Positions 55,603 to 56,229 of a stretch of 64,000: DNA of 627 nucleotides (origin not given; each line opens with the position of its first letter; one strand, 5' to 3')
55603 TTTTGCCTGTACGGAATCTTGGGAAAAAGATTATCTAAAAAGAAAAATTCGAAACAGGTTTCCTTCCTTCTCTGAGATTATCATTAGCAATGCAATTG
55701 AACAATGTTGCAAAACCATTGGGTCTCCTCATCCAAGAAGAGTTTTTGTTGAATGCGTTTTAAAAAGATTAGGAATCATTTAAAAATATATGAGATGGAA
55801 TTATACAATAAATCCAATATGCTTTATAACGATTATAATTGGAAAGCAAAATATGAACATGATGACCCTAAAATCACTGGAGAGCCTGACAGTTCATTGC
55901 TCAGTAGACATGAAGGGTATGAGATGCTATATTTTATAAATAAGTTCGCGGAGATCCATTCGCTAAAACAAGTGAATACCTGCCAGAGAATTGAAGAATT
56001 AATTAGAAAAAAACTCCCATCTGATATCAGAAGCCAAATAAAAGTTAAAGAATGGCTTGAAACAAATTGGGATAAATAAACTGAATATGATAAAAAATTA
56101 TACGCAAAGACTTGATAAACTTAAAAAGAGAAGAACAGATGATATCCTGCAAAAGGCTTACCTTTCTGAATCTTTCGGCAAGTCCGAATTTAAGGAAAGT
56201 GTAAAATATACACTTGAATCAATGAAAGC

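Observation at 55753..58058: Minimal CBASS-like operon: SMODS/CD-NTase-like nucleotidyltransferase plus TIR-like effector with a STING-sized C-terminal domain, and an overlapping 108-aa upstream ORF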

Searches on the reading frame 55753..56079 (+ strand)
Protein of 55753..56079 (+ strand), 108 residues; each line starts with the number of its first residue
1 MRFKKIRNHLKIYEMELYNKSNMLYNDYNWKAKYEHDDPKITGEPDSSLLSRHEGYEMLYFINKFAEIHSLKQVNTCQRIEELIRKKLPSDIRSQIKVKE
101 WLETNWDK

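Call 3: search_protein_families(library=pfam, proteins=[window:55753-56079:+], max_evalue=1)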
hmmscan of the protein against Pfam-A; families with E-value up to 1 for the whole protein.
window:55753-56079:+ (108 aa): 1 family
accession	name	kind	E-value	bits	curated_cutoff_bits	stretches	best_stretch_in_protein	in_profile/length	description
PF10544.15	T5orf172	-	0.099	13.6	20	1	68-106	47-90/101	T5orf172 domain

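Call 4: search_protein_families(library=padloc, proteins=[window:55753-56079:+], max_evalue=1)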
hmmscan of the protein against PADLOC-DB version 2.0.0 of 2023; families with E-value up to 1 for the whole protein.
window:55753-56079:+ (108 aa): 0 families

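Call 5: search_protein_families(library=ncbifam, proteins=[window:55753-56079:+], max_evalue=1)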
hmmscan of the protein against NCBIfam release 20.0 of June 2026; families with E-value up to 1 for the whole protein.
window:55753-56079:+ (108 aa): 0 families

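Call 11: find_homologous_proteins(query=window:55753-56079:+, max_evalue=0.01)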
Query window:55753-56079:+ (108 aa): 20 proteins with E <= 0.01 among 25 candidates.
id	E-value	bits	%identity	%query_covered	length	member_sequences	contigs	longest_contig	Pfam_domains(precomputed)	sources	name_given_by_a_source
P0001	4.8e-52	193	100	80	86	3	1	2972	-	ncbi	ncbi:MAG: hypothetical protein WA057_03270 [Candidatus Magasanikiibacteriota bacterium]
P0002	9.2e-41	156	70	87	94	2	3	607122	-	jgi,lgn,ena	jgi:hypothetical protein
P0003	6.0e-38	147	68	87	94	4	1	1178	-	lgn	-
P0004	2.5e-37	145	65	87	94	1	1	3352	-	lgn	-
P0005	2.2e-30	123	60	87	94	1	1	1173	-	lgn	-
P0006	5.2e-30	122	61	87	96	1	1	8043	-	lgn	-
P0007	6.6e-29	118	57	87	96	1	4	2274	-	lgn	-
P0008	4.5e-28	115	59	85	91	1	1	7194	-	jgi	-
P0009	1.0e-26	111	55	85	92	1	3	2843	-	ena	-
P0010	1.6e-26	111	57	85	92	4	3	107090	-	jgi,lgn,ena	-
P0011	5.1e-26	109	60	86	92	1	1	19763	-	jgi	jgi:hypothetical protein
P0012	1.4e-25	107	54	85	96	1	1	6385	-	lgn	-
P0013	8.5e-25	105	52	86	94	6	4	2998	-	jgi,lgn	jgi:hypothetical protein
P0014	3.3e-24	103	52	86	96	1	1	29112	-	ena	-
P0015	1.7e-23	101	57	73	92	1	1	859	-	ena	-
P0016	4.3e-23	99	51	85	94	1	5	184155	-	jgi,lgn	jgi:hypothetical protein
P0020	2.4e-14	71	46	86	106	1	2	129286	-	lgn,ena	-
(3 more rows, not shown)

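Call 14: find_encoding_contigs(protein=P0002, flank=5000, max_places=3)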
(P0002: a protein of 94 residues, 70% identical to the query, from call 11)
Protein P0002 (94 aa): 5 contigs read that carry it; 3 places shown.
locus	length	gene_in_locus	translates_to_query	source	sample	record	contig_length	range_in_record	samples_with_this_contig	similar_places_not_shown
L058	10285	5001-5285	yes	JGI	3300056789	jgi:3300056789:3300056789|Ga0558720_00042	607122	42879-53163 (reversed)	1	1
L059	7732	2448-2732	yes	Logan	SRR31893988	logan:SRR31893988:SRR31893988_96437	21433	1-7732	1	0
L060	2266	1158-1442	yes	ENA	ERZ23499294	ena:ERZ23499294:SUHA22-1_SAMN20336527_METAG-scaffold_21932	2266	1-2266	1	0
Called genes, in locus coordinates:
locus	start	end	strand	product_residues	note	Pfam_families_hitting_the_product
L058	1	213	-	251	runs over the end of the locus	PF09357:RteC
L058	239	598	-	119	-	-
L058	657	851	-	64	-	PF14053:DUF4248 (faint)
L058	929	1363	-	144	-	PF09357:RteC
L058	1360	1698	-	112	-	-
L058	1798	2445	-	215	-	PF00072:Response_reg, PF00196:GerE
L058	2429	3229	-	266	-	PF07730:HisKA_3, PF02518:HATPase_c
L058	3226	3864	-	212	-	-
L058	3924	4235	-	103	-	-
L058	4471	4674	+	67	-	PF12244:DUF3606 (weak)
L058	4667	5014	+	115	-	PF01844:HNH (weak)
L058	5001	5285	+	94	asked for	-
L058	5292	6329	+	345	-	PF26305:CD_NTase_C (faint)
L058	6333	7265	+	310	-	PF10137:CAP12-PCTIR_TIR, PF20300:prok_STING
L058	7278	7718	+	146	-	-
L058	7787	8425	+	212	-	PF12773:DZR (weak), PF13240:Zn_Ribbon_1 (faint), PF13248:Zn_ribbon_3 (faint)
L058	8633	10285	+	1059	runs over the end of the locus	-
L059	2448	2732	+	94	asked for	-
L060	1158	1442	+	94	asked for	-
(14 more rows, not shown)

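Call 15: find_encoding_contigs(protein=P0010, flank=5000, max_places=3)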
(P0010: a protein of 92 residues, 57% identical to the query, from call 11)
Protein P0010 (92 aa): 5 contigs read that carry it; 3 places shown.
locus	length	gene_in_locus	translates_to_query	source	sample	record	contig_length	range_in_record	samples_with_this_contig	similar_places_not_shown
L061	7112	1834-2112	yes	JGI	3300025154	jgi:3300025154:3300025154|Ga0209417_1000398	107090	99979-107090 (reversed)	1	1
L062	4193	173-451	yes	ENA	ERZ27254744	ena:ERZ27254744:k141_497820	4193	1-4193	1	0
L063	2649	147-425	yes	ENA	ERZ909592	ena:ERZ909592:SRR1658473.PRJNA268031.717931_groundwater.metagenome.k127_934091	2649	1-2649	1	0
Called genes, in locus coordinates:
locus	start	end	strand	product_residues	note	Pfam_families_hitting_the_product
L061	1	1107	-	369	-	?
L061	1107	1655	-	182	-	-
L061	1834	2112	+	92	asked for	-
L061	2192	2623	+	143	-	PF01814:Hemerythrin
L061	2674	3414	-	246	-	PF01223:Endonuclease_NS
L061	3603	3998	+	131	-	-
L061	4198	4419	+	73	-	-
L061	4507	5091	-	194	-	-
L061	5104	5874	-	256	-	-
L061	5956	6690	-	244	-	-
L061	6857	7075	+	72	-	PF13560:HTH_31, PF12844:HTH_19, PF01381:HTH_3, PF13443:HTH_26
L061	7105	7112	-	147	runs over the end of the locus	PF04002:RadC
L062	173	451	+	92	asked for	-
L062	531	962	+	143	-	PF01814:Hemerythrin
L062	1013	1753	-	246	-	PF01223:Endonuclease_NS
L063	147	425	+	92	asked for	-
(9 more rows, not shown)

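Call 16: find_encoding_contigs(protein=P0016, flank=5000, max_places=3)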
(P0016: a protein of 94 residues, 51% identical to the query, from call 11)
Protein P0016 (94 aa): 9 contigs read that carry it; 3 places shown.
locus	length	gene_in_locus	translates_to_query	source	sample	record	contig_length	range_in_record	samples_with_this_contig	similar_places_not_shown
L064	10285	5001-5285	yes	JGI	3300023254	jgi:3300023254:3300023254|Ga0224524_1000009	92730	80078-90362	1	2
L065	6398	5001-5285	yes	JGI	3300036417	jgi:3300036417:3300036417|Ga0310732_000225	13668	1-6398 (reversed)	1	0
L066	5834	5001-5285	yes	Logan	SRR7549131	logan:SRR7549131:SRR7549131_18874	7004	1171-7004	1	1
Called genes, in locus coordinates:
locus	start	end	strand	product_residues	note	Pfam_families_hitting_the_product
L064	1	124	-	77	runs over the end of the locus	-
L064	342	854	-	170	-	-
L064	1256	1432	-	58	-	-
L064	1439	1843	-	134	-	PF14297:Lin1244_N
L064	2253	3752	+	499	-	PF02195:ParB_N, PF27235:AF_1680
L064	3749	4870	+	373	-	PF04055:Radical_SAM (weak)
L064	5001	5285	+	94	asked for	-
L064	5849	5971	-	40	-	-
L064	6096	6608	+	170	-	-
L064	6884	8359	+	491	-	-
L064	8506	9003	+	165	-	-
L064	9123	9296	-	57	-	-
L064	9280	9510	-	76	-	-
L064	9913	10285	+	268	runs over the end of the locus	PF02481:DNA_processg_A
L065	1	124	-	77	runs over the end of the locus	-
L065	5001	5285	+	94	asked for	-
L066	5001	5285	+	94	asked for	-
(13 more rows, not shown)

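Call 17: find_encoding_contigs(protein=P0020, flank=5000, max_places=3)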
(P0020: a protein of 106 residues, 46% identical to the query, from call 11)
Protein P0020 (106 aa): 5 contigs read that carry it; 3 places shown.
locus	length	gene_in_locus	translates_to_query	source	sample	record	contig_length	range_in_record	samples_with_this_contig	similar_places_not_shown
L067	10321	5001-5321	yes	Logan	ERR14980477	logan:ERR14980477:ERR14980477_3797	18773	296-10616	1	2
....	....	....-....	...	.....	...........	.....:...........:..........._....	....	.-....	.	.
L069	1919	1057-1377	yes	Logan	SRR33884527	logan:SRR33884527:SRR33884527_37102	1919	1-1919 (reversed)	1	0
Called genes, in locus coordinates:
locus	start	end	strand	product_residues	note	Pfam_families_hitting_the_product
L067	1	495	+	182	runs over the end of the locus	PF16473:Rv2179c-like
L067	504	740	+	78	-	PF24732:ParE_like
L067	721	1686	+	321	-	PF02086:MethyltransfD12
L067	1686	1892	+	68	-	-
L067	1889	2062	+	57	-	-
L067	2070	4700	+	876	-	PF05840:Phage_GPA, PF23343:REP_ORF2-G2P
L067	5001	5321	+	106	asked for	-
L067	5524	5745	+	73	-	-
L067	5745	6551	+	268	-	-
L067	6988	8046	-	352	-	PF04860:Phage_portal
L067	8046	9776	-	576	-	PF06056:Terminase_5, PF13384:HTH_23, PF13518:HTH_28 (faint), PF03237:Terminase_6N, PF17289:Terminase_6C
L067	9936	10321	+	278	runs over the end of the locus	PF05929:Phage_GPO_N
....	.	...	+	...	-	?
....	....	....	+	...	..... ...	-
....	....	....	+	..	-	-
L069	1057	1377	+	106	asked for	-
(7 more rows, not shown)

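Call 19: find_encoding_contigs(protein=P0004, flank=5000, max_places=2)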
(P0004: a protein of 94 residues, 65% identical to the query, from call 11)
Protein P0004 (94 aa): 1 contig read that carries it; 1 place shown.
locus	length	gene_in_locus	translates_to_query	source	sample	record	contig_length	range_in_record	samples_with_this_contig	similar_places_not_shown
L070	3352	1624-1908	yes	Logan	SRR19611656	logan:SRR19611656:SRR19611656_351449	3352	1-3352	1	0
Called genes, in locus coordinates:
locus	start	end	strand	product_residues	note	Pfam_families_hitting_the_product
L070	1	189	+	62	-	?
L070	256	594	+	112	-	PF13031:DUF3892 (weak)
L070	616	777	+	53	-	-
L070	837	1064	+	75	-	-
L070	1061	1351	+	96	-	PF01809:YidD (weak)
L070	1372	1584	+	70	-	-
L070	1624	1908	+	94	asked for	-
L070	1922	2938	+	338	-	-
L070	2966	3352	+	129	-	?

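Call 20: find_encoding_contigs(protein=P0006, flank=5000, max_places=2)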
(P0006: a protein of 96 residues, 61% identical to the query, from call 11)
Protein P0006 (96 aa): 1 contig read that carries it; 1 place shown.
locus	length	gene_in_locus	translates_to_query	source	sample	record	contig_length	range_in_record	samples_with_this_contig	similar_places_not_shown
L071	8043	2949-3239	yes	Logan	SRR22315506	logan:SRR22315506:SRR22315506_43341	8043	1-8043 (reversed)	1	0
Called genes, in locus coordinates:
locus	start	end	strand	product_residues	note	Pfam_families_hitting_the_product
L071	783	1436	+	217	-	-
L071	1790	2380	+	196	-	-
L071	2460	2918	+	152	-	PF08239:SH3_3, PF12587:DUF3761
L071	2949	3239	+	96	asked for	-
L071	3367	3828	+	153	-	-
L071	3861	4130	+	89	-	PF01844:HNH (weak)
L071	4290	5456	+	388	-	PF18962:Por_Secre_tail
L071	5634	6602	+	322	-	PF18962:Por_Secre_tail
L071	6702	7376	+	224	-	PF01168:Ala_racemase_N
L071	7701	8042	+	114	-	?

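Call 21: find_encoding_contigs(protein=P0008, flank=5000, max_places=2)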
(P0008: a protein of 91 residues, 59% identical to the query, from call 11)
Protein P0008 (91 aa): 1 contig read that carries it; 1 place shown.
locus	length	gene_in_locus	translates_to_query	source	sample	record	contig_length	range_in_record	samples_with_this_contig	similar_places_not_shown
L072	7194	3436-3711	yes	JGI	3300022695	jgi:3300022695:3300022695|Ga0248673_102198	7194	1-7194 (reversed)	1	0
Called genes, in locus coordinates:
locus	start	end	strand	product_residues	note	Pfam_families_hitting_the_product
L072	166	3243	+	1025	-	PF00149:Metallophos, PF24406:nSTAND_NTPase4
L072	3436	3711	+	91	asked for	-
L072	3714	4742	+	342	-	PF14280:DUF4365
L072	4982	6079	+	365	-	PF13776:DUF4172, PF02661:Fic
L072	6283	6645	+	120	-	-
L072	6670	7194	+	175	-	?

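Call 22: find_encoding_contigs(protein=P0011, flank=5000, max_places=2)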
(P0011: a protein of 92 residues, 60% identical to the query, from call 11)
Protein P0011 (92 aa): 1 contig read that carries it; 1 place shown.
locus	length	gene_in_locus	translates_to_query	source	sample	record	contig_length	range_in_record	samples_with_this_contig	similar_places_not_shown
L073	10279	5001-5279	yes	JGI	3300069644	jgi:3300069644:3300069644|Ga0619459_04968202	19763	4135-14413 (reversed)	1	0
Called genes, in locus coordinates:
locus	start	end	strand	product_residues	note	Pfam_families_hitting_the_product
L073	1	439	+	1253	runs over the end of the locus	PF02384:N6_Mtase, PF07669:Eco57I, PF01420:Methylase_S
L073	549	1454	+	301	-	-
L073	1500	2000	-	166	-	-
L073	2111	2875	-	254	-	PF06114:Peptidase_M78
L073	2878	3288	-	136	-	-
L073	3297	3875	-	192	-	-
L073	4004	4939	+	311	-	-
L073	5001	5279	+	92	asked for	-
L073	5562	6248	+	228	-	-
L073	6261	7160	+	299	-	-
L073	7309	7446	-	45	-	-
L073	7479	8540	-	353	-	PF01381:HTH_3, PF12844:HTH_19 (faint), PF06114:Peptidase_M78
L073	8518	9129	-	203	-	-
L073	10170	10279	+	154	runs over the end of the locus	PF01844:HNH (weak)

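Call 23: find_encoding_contigs(protein=P0014, flank=5000, max_places=2)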
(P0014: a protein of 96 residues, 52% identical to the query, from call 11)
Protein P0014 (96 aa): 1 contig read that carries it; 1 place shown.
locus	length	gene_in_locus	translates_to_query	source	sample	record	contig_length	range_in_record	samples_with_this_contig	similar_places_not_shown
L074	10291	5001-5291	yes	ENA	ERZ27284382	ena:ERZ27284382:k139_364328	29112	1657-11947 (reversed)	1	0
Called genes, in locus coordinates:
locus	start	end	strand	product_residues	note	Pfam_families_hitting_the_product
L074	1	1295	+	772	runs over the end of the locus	PF18962:Por_Secre_tail (faint)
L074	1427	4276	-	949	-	PF01935:DUF87 (weak), PF10412:TrwB_AAD_bind, PF12696:TraG-D_C (weak)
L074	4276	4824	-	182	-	-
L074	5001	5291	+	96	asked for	-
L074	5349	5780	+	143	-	PF01814:Hemerythrin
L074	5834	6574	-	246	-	PF01223:Endonuclease_NS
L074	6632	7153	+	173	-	-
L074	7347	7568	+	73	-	-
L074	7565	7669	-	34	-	-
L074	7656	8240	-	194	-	-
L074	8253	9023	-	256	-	-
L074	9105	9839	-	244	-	-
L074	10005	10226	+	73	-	PF13560:HTH_31, PF12844:HTH_19, PF01381:HTH_3, PF13443:HTH_26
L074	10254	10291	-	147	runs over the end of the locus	PF04002:RadC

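Call 28: search_protein_families(library=padloc, proteins=[L070:1922-2938:+, L070:2966-3352:+, L072:3714-4742:+, L072:166-3243:+, L071:3367-3828:+, L067:5745-6551:+, L073:5562-6248:+, L073:6261-7160:+, L058:7278-7718:+, L058:4667-5014:+], max_evalue=0.01)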
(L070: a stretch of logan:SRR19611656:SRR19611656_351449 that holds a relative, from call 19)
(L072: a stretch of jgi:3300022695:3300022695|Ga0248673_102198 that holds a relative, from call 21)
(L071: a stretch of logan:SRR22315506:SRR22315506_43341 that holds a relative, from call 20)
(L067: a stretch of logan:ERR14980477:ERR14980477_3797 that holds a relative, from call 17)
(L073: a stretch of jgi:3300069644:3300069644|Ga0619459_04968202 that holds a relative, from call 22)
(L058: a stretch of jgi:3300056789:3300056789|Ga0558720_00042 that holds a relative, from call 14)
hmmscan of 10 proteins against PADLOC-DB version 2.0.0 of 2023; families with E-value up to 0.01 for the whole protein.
L070:1922-2938:+ (338 aa): 0 families

L070:2966-3352:+ (129 aa): 0 families

L072:3714-4742:+ (342 aa): 2 families
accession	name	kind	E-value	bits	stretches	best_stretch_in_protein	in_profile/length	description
PDLC02398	Aga_REase-PNTD1-PNTD2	-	1.9e-05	21.8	1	30-109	30-106/429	Class I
PDLC04290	PDC-M02A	-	0.0038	14.9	1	28-74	24-75/170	-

L072:166-3243:+ (1025 aa): 1 family
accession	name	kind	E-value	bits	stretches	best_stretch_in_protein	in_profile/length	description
PDLC05051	PDC-S60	-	0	1159.7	1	1-1020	1-1021/1027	-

L071:3367-3828:+ (153 aa): 0 families

L067:5745-6551:+ (268 aa): 0 families

L073:5562-6248:+ (228 aa): 0 families

L073:6261-7160:+ (299 aa): 0 families

L058:7278-7718:+ (146 aa): 0 families

L058:4667-5014:+ (115 aa): 3 families
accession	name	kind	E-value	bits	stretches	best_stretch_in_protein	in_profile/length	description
PDLC02859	DpdF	-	0.00031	17.3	1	56-98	19-58/545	DpdF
PDLC01256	Cas9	-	0.00042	17.3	1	54-103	525-573/711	"CAS-II-A,CAS-II-B,CAS-II-C; effector__SPE"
PDLC00973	Cas9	-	0.0088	12.6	1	58-97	624-663/830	CRISPR subtype II RNA-guided endonuclease Cas9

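Call 36: predict_structure(alignment_id=A1)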
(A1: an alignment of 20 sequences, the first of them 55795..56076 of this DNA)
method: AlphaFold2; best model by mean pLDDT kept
length: 94 residues; sequences in the alignment: 20
mean_pLDDT: 84.2   pTM: 0.76
mean pLDDT of the five models: 84.2, 82.9, 82.9, 82.3, 80.2
residues with pLDDT >= 90: 41; 70-90: 39; 50-70: 14; < 50: 0
segments of 3 or more residues with pLDDT < 50: none
pLDDT, mean of each block of 10 residues (from residue 1): 84 79 56 86 89 89 93 91 93 77
secondary structure, 60 per line:
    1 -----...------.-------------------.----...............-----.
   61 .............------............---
elements in order: H41-54 H60-73 H81-91

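Call 38: search_protein_families(library=phrogs, proteins=[window:55795-56079:+, P0020, P0010], max_evalue=0.1)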
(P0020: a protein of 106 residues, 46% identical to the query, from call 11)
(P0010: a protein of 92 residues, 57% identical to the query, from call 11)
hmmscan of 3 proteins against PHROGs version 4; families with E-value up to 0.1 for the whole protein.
window:55795-56079:+ (94 aa): 4 families
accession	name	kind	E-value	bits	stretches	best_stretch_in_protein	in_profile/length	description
phrog_33929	-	unknown function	1.1e-15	58.6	1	5-93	5-93/101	-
phrog_32103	-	unknown function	4.5e-10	40.5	1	8-92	100-185/196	-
phrog_10779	-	unknown function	0.042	14.9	0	23-52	3-32/59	-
phrog_21436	-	unknown function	0.096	13.9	0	2-29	67-94/98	-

P0020 (106 aa): 2 families
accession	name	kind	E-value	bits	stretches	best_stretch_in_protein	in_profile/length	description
phrog_33929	-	unknown function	2.7e-27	95.9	1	1-98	1-99/101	-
phrog_32103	-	unknown function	1.9e-11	45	1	4-98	96-192/196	-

P0010 (92 aa): 2 families
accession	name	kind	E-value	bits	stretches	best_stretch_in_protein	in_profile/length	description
phrog_33929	-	unknown function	5.5e-19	69.2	1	3-91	3-92/101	-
phrog_32103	-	unknown function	3.4e-12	47.4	1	5-91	97-185/196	-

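Call 41: fold_search(model_id=the predicted structure, library=pdb)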
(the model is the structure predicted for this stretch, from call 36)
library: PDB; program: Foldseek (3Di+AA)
matches with E <= 10: 40; with E <= 0.001: 0
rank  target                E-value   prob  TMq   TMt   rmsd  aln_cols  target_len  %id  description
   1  3nyx                  2.0e+00  0.05  0.23  0.11  10.5        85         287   14  Non-phosphorylated TYK2 JH1 domain with Quinoline-Thiadiazole-Thiophene Inhibitor (released 2010-10-20)
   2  1v6c_A                3.2e+00  0.15  0.36  0.10   4.7        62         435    6  Crystal Structure of Psychrophilic Subtilisin-like Protease Apa1 from Antarctic Psychrotroph Pseudoalteromonas sp. AS- (released 2004-12-28)
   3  6gl9_B                3.2e+00  0.03  0.22  0.11  12.0        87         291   18  Crystal structure of JAK3 in complex with Compound 10 (FM475) (released 2018-06-27)
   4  4gj2                  3.4e+00  0.04  0.23  0.12  10.0        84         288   12  Tyk2 (JH1) in complex with 2,6-dichloro-N-[2-({[(1R,2R)-2-fluorocyclopropyl]carbonyl}amino)pyridin-4-yl]benzamide (released 2013-05-29)
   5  3w2a_A                4.1e+00  0.07  0.25  0.22   6.5        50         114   24  Crystal structure of VirB core domain complexed with the cis-acting site upstream icsp promoter (released 2013-09-04)
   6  4py1                  4.4e+00  0.03  0.24  0.12  10.1        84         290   14  Crystal structure of Tyk2 in complex with compound 15, 6-((2,5-dimethoxyphenyl)thio)-3-(1-methyl-1H-pyrazol-4-yl)-[1,2,4 (released 2014-09-03)
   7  1v6c_B                4.9e+00  0.11  0.36  0.10   4.7        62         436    6  Crystal Structure of Psychrophilic Subtilisin-like Protease Apa1 from Antarctic Psychrotroph Pseudoalteromonas sp. AS- (released 2004-12-28)
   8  4gii                  4.9e+00  0.03  0.24  0.12  10.1        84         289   12  Tyk2 (JH1) in complex with 2,6-dichloro-4-cyano-N-{2-[(cyclopropylcarbonyl)amino]pyridin-4-yl}benzamide (released 2013-05-29)
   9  1uyv_A                5.6e+00  0.08  0.27  0.06   7.1        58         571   17  Acetyl-CoA carboxylase carboxyltransferase domain L1705I/V1967I mutant (released 2004-03-29)
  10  2a0u_B                5.6e+00  0.04  0.25  0.09   5.2        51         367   10  Crystal structure of the eukaryotic initiation factor 2B from Leishmania major at 2.1 A resolution (released 2005-08-02)
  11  1uyv_B                5.9e+00  0.08  0.28  0.06   6.9        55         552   16  Acetyl-CoA carboxylase carboxyltransferase domain L1705I/V1967I mutant (released 2004-03-29)
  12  5x68_A                5.9e+00  0.07  0.28  0.09   6.5        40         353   18  Crystal Structure of Human KMO (released 2018-02-21)
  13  1vpd                  6.3e+00  0.05  0.27  0.11   6.5        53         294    9  X-Ray Crystal Structure of Tartronate Semialdehyde Reductase [Salmonella Typhimurium LT2] (released 2004-10-26)
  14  3pjc                  6.3e+00  0.02  0.23  0.11  11.7        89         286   16  Crystal structure of JAK3 complexed with a potent ATP site inhibitor showing high selectivity within the Janus kinase fa (released 2010-12-29)
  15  3gxk_B                6.7e+00  0.02  0.24  0.14  12.3        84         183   13  The crystal structure of g-type lysozyme from Atlantic cod (Gadus morhua L.) in complex with NAG oligomers sheds new l (released 2009-10-20)
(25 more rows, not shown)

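Call 42: fold_search(model_id=the predicted structure, library=viral)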
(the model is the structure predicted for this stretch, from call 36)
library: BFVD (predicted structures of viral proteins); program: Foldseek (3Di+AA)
matches with E <= 10: 59; with E <= 0.001: 0
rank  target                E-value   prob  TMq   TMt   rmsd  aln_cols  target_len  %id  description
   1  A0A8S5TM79            8.0e-01  0.25  0.35  0.42   4.0        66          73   15  IMP-specific 5'-nucleotidase [Caudovirales sp. ctBpc6]
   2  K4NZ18                1.8e+00  0.08  0.26  0.13  11.8        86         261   16  (no name in the UniProt tables at hand)
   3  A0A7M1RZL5            1.9e+00  0.12  0.30  0.19   7.4        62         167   14  DUF7841 domain-containing protein [uncultured phage cr118_1]
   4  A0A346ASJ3            2.0e+00  0.14  0.28  0.13   5.9        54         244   22  (no name in the UniProt tables at hand)
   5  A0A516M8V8            2.5e+00  0.18  0.35  0.15   3.6        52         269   21  (no name in the UniProt tables at hand)
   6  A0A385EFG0            2.5e+00  0.13  0.27  0.37   7.3        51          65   25  Uncharacterized protein [Caulobacter phage CcrBL9]
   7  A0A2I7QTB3            3.6e+00  0.04  0.30  0.16  12.9        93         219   14  (no name in the UniProt tables at hand)
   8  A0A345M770            3.8e+00  0.03  0.23  0.08  14.9       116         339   17  (no name in the UniProt tables at hand)
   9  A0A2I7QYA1            4.6e+00  0.14  0.35  0.46   3.5        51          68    4  (no name in the UniProt tables at hand)
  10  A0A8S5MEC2            4.6e+00  0.09  0.33  0.22   3.1        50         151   18  Transcription regulator-like protein [Siphoviridae sp. ctYh54]
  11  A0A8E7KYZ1            4.6e+00  0.08  0.33  0.34   9.4        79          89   11  (no name in the UniProt tables at hand)
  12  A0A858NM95            4.6e+00  0.07  0.30  0.12   4.1        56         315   12  (no name in the UniProt tables at hand)
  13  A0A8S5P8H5            4.6e+00  0.03  0.28  0.13  12.4       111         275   16  Putative replisome organizer protein [Siphoviridae sp. ct8Hx23]
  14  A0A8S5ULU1            4.9e+00  0.08  0.36  0.19   5.9        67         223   10  Deoxynucleoside monophosphate kinase [Myoviridae sp. ctCo31]
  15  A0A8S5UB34            4.9e+00  0.07  0.29  0.13   7.3        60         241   10  DUF7841 domain-containing protein [Siphoviridae sp. ct8Cp41]
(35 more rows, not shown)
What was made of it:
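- On Known defence regulators (C proteins, CapW/BrxR, CapH/CapP), considered for the 94-aa protein: Foldseek against PDB and BFVD gives best E values of at least 0.8 (calls 41, 42).
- Tried and rejected: Fold assignment for the small protein: Foldseek against the PDB and BFVD gave nothing below E=0.8 (calls 41, 42).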

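Call 45: search_dna_similar(query=window:55795-56076:+, collection=phages, mode=protein, max_evalue=0.001, max_rows=20)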
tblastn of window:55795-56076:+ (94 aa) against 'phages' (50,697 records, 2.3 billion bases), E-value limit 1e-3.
No match.
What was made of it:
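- Tried and rejected: tblastn against annotated phage genomes: no hit (call 45).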
